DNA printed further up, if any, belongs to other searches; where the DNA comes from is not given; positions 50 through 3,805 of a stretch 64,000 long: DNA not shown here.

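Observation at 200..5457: Candidate novel nuclease operon: single-chain SbcD-SbcC(Rad50, CxxC hook) fusion, HTH, J-domain protein and DEDDh exonuclease-DUF3820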

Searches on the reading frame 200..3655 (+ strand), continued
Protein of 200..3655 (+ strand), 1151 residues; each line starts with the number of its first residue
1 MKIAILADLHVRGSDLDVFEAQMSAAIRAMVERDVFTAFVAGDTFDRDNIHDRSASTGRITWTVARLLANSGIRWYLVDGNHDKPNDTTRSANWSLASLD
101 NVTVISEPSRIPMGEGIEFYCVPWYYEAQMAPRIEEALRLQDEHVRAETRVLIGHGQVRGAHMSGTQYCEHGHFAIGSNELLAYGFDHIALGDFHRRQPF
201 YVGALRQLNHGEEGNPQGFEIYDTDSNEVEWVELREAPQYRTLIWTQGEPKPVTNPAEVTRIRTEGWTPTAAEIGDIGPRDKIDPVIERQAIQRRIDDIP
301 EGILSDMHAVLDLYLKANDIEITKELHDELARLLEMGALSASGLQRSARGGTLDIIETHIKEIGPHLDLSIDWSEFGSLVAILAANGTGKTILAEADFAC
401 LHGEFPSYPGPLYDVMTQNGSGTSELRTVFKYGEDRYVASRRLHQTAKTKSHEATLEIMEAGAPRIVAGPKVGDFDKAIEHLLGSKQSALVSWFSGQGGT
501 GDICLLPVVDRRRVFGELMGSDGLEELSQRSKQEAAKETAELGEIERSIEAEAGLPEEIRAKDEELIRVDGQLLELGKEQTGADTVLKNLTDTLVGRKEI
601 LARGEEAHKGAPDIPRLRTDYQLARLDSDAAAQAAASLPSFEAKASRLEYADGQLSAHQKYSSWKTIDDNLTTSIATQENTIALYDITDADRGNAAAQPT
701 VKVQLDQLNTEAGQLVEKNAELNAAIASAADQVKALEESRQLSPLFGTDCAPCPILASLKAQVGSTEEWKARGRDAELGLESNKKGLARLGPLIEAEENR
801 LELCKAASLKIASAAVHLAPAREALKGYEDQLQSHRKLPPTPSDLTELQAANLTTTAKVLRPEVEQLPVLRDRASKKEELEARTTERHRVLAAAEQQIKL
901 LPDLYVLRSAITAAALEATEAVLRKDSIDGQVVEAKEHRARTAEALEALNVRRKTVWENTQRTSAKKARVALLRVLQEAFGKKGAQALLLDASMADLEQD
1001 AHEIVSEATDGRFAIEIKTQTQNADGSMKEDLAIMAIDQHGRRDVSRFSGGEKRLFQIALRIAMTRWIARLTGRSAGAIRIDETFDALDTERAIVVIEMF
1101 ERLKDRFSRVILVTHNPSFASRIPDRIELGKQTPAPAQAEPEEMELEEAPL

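Call 59: find_related_loci(query=A2, collection=metagenome_contigs, flank=10000)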
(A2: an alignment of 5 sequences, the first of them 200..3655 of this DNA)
Query A2 (1151 aa) in metagenome_contigs; peptide patterns used: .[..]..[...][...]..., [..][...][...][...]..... (x = any residue, [..] = any of these).
349 stretches matched a pattern; 55 encode a relative of the query (tblastn E <= 1e-3); 55 distinct loci.
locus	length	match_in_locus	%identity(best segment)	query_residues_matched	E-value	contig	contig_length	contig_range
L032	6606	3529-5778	34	1-755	8e-110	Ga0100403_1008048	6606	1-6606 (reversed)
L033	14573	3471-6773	27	1-1131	8e-92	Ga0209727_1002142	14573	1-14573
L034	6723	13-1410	37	73-539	8e-86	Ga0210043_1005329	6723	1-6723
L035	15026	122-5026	30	1-1131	1e-73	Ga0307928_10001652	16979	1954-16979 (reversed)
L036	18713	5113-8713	39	1-1137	9e-54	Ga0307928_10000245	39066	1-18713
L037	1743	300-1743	36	2-479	2e-72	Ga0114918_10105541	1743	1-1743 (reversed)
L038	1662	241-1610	36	2-456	1e-63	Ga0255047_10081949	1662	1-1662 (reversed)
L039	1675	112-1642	34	3-503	6e-63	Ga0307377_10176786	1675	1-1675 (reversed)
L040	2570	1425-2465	34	1-336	2e-44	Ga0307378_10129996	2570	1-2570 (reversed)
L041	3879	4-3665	27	155-1132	1e-42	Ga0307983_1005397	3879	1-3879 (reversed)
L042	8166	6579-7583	35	1-325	7e-42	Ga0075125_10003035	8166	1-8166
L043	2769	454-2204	34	1-576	1e-73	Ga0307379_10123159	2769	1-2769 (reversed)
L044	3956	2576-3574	36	1-314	2e-40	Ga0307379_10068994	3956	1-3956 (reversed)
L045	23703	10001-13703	36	1-1129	3e-35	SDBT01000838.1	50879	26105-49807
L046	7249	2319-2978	27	1-229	7e-14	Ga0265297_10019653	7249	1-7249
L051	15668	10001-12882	24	1-1131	6e-13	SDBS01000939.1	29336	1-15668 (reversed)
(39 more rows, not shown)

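Call 60: find_related_loci(query=A3, collection=viral_contigs, flank=10000)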
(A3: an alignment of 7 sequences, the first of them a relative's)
Query A3 (213 aa) in viral_contigs; peptide patterns used: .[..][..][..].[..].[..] (x = any residue, [..] = any of these).
414 stretches matched a pattern; 396 encode a relative of the query (tblastn E <= 1e-3); the best 80 are kept; 80 distinct loci.
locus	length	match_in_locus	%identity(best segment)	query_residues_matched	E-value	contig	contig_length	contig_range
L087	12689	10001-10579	39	4-210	8e-44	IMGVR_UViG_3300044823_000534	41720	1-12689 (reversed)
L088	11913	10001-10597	42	5-211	3e-43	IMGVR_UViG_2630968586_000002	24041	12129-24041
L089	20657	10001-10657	35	2-213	1e-42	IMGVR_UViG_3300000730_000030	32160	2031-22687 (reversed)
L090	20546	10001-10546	40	5-202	3e-42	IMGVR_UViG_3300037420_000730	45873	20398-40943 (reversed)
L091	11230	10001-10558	39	5-207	7e-42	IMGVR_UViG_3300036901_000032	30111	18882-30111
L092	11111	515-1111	38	4-213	1e-41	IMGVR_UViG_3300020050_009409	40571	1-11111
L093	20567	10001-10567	38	4-208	7e-41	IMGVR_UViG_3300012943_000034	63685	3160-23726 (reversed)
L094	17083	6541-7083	40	5-202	5e-41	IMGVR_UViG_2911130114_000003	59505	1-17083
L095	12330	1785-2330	38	5-202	2e-40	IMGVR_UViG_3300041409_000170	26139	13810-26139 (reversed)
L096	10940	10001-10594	40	5-211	5e-40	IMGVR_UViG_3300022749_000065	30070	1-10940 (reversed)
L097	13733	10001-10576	38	4-210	1e-39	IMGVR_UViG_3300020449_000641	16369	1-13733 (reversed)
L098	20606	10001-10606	38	1-208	2e-39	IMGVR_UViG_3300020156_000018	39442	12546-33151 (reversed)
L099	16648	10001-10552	38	1-193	1e-38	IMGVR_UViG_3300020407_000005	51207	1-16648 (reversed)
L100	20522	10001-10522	39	5-201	3e-38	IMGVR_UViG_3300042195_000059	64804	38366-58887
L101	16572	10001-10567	39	6-210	7e-38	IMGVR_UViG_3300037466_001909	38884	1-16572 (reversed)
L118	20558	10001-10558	37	5-202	6e-36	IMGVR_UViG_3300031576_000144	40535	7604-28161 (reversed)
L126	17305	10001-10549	38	7-211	1e-34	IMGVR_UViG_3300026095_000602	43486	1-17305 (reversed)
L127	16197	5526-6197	37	1-211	1e-34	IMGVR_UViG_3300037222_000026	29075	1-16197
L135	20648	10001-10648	38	1-211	2e-33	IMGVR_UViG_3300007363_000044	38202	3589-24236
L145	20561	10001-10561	39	4-207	5e-33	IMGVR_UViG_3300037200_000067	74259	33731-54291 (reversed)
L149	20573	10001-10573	35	5-213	1e-32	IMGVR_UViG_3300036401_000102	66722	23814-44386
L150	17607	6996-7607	34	4-211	6e-33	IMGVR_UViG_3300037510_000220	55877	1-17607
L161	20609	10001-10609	36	3-207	5e-32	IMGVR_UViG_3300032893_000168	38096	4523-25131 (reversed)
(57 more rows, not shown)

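Call 78: search_protein_families(library=pfam, proteins=[L004:13725-14513:+, L034:3385-4302:+, L004:14235-14513:+], max_evalue=1)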
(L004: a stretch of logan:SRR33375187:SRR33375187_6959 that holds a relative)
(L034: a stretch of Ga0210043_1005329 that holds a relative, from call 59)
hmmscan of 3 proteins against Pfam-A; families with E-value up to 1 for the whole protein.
L004:13725-14513:+ (262 aa): 3 families
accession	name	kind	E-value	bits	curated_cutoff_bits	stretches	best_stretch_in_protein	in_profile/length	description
PF00929.31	RNase_T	-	1.4e-19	71.7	24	1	4-158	1-163/164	Exonuclease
PF13482.12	RNase_H_2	-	0.00065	20.1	22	1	4-136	1-112/165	RNase_H superfamily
PF12843.12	QSregVF_b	-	0.066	13.5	22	1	204-242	14-53/66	Putative quorum-sensing-regulated virulence factor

L034:3385-4302:+ (305 aa): 4 families
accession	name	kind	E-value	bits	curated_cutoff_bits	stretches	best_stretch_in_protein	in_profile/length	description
PF00929.31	RNase_T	-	1.5e-19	71.5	24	1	47-202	1-164/164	Exonuclease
PF13482.12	RNase_H_2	-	0.0024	18.3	22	1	47-163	1-94/165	RNase_H superfamily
PF03104.25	DNA_pol_B_exo1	-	0.039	13.8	23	1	38-141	56-177/242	DNA polymerase family B, exonuclease domain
PF12843.12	QSregVF_b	-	0.18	12.2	22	1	247-285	14-53/66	Putative quorum-sensing-regulated virulence factor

L004:14235-14513:+ (92 aa): 1 family
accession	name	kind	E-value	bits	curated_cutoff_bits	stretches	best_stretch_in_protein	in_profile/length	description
PF12843.12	QSregVF_b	-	0.011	16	22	1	34-72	14-53/66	Putative quorum-sensing-regulated virulence factor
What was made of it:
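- On DUF3820 / QSregVF_b (PF12843) C-terminal domain: Homologues in L004 and L034 reach 12-16 bits, E 0.011-0.18 (call 78).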

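Call 84: predict_structure(alignment_id=A1)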
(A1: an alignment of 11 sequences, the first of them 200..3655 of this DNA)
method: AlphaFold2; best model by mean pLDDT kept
length: 1151 residues; sequences in the alignment: 11
mean_pLDDT: 76.2   pTM: 0.44
mean pLDDT of the five models: 76.2, 75.9, 73.9, 73.7, 72.1
residues with pLDDT >= 90: 120; 70-90: 758; 50-70: 177; < 50: 96
segments of 3 or more residues with pLDDT < 50: 51-55, 278-281, 284-294, 338-348, 598-611, 746-752, 896-906, 1024-1027, 1133-1151
pLDDT, mean of each block of 10 residues (from residue 1): 88 78 91 92 73 58 88 92 77 86 92 84 84 89 69 87 62 78 89 71 67 69 86 76 63 60 57 54 41 50 73 77 83 67 47 86 88 88 84 90 85 74 88 87 85 90 81 85 81 78 78 78 79 87 83 82 86 81 67 50 39 57 76 78 81 80 81 82 77 79 86 85 86 75 49 54 74 90 90 90 82 74 84 81 73 77 79 78 74 50 44 61 77 84 86 85 85 88 79 81 83 82 54 80 79 84 83 78 78 81 82 84 83 40 33 32
secondary structure, 60 per line:
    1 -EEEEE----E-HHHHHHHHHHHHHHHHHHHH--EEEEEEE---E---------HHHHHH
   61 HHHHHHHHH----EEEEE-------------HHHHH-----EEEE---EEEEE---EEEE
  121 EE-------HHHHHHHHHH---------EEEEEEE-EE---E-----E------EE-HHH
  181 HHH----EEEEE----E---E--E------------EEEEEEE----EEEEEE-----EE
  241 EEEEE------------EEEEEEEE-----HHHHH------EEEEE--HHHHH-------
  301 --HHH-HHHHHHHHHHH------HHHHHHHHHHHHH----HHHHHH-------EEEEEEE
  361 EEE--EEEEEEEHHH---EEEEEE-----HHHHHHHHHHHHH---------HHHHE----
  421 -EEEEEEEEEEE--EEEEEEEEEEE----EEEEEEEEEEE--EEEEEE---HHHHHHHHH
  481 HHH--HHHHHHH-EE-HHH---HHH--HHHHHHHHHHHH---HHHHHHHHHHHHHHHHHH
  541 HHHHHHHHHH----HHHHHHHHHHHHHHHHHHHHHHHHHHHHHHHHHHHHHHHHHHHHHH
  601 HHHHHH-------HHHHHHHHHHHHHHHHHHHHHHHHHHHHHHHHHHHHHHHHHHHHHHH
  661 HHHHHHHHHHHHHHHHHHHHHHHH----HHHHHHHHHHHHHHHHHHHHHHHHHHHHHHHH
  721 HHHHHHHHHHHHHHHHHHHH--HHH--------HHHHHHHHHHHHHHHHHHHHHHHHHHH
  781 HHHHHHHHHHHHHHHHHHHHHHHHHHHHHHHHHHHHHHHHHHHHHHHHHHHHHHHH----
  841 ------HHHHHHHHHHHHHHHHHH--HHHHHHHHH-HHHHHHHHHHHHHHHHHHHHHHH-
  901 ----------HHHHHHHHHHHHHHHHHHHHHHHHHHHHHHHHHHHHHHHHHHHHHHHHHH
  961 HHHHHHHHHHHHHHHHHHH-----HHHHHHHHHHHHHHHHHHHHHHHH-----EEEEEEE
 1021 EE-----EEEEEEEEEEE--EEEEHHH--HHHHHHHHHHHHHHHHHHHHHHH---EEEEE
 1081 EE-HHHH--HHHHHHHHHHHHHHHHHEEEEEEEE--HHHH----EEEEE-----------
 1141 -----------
elements in order (helices of 4 or more, strands of 3 or more residues): E2-6 H13-32 E35-41 H55-69 E74-78 H92-96 E102-105 E109-113 E117-122 H130-139 E149-155 H178-183 E188-192 E217-223 E228-233 E239-245 E258-265 H271-275 E282-286 H289-293 H307-317 H324-336 H341-346 E354-363 E366-372 E379-384 H390-402 H412-415 E422-432 E435-445 E450-460 E463-468 H472-483 H486-492 H508-519 H523-550 H555-606 H614-684 H689-740 H754-836 H847-864 H867-875 H877-899 H911-979 H985-1008 E1014-1022 E1028-1038 E1041-1044 H1050-1072 E1076-1082 H1084-1087 H1090-1106 E1107-1114 H1117-1120 E1125-1129
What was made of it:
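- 848..1237 (+): Gene 1, predicted capping domain (residues 217-286) and helical Rad50-binding-like linker (residues 307-346). Split relatives break at about residue 335-356. Secondary structure of the model (call 84).
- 1259..1759 (+): Gene 1, Rad50/SbcC N-terminal ATPase lobe with Walker A (NGTGKT at residue 386). Model in call 84.
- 1766..3223 (+): Gene 1, antiparallel coiled coil (residues 523-1008, about 485 aa). Long helices in the model (call 84).
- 2447..2458 (+): Gene 1, CAPC zinc-hook motif (C750-C753). The break between the two coiled-coil arms lies at 741-753 in the model (call 84).
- Checked: The AlphaFold model (pLDDT 76, call 84) shows a nuclease domain at 1-196, a capping domain at 217-286, helices at 307-346 and a Rad50 N-lobe at 354-520.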

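Call 86: fold_search(model_id=the predicted structure, library=pdb)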
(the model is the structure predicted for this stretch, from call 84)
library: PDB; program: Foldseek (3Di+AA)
matches with E <= 10: 1193; with E <= 0.001: 161
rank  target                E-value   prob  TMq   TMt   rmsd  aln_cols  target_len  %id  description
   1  7zr1_C                3.5e-19  1.00  0.32  0.44  100.2       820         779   14  Chaetomium thermophilum Mre11-Rad50-Nbs1 complex bound to ATPyS (composite structure) (released 2023-01-11)
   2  7zr1_D                5.6e-19  1.00  0.31  0.43  100.5       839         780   13  Chaetomium thermophilum Mre11-Rad50-Nbs1 complex bound to ATPyS (composite structure) (released 2023-01-11)
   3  8i4x_B                1.5e-15  1.00  0.28  0.30  104.9      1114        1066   10  Cryo-EM structure of 5-subunit Smc5/6 (released 2024-06-26)
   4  7yqh_B                1.8e-15  1.00  0.26  0.27  103.2      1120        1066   11  Cryo-EM structure of 8-subunit Smc5/6 (released 2024-01-31)
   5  9gm6_A                3.9e-13  1.00  0.18  0.19  36.5      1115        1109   11  MukBEF in a nucleotide-bound state with open neck gate (heads core) (released 2025-03-26)
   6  8i13_B                5.8e-13  1.00  0.22  0.24  113.3      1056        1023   10  Cryo-EM structure of 6-subunit Smc5/6 (released 2024-06-26)
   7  7nyw_B                1.4e-12  1.00  0.17  0.22  40.0       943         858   11  Cryo-EM structure of the MukBEF-MatP-DNA head module (released 2021-07-07)
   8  9qe0_B                1.5e-12  1.00  0.16  0.14  37.7      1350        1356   10  Neobacillus vireti Wadjet-II JetABC dimer (released 2025-06-25)
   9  7qcd_B                3.3e-12  1.00  0.21  0.23  122.1      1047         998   12  CryoEM structure of the Smc5/6-holocomplex (composite structure) (released 2022-09-21)
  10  9gm6_B                3.6e-12  1.00  0.19  0.19  37.0      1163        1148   11  MukBEF in a nucleotide-bound state with open neck gate (heads core) (released 2025-03-26)
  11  7yzp_C                5.8e-12  1.00  0.24  0.59  31.8       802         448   12  Hairpin-bound state of the E. coli Mre11-Rad50 (SbcCD) head complex bound to ADP and a DNA hairpin (released 2022-08-17)
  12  9gm9_A                5.8e-12  1.00  0.18  0.21  31.0      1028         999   10  MukBEF in a DNA capture state (released 2025-03-26)
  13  7qcd_A                1.2e-11  1.00  0.19  0.21  116.1      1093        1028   11  CryoEM structure of the Smc5/6-holocomplex (composite structure) (released 2022-09-21)
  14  6yvu_B                4.1e-11  1.00  0.19  0.18  94.5      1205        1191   10  Condensin complex from S.cerevisiae ATP-free apo non-engaged state (released 2020-07-15)
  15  9q9k_A                7.8e-11  1.00  0.22  0.50  37.7       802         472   11  Cryo-EM structure of human Mre11-Rad50 (MR) complex bound to DNA and telomeric factor TRF2 fragment (438-542) (released 2025-10-01)
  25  7dog_A                2.9e-10  1.00  0.20  0.65   5.0       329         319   17  Crystal structure of a nuclease and capping domain of SbcD from Staphylococcus aureus (released 2021-05-05)
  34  7dog_B                1.1e-09  1.00  0.20  0.64   5.1       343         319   17  Crystal structure of a nuclease and capping domain of SbcD from Staphylococcus aureus (released 2021-05-05)
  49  8i13_A                5.0e-09  1.00  0.21  0.23  107.5      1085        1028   10  Cryo-EM structure of 6-subunit Smc5/6 (released 2024-06-26)
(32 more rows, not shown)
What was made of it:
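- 200..3655 (+): Gene 1: single-chain SbcD-SbcC (Mre11-Rad50) fusion, 1151 aa. The open frame extends upstream to a GTG at 122. Model and fold hits in calls 84 and 86.
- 200..787 (+): Gene 1, Mre11/SbcD metallophosphoesterase domain (residues 1-196) with motifs I-V. Foldseek hit to S. aureus SbcD 7dog, TM 0.65 (call 86).
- Checked: Foldseek top hits are Rad50/SbcC and SbcD/Mre11 structures (call 86).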

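Call 87: search_dna_similar(query=window:200-3655:+, collection=plasmids, mode=protein, max_rows=12)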
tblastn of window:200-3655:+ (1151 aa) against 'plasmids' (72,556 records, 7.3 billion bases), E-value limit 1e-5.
Records with a match: 4; places in all: 4; records where one place covers at least 80% of the query: 0.
Best place of each record, by identity: <60% 4.
By first word of the organism name: Leptospira 2; Vibrio 1; Rhizobium 1.
By predicted mobility (MOB-suite, as given by PLSDB): non-mobilizable 4.
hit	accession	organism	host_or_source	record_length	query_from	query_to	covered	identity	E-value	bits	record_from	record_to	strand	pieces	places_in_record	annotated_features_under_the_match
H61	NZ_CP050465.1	Vibrio campbellii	single cell,seawater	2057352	1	404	35%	21.1%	7e-6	58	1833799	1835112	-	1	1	none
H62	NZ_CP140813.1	Rhizobium beringeri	Trifolium pratense,whole organism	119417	1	243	21%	27.2%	2e-6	60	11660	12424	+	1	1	metallophosphoesterase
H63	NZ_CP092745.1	Leptospira interrogans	Homo sapiens,blood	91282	926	1127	18%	27.2%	6e-9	69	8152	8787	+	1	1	AAA family ATPase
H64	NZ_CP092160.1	Leptospira interrogans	Homo sapiens,blood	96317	926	1127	18%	27.2%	6e-9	69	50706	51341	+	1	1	AAA family ATPase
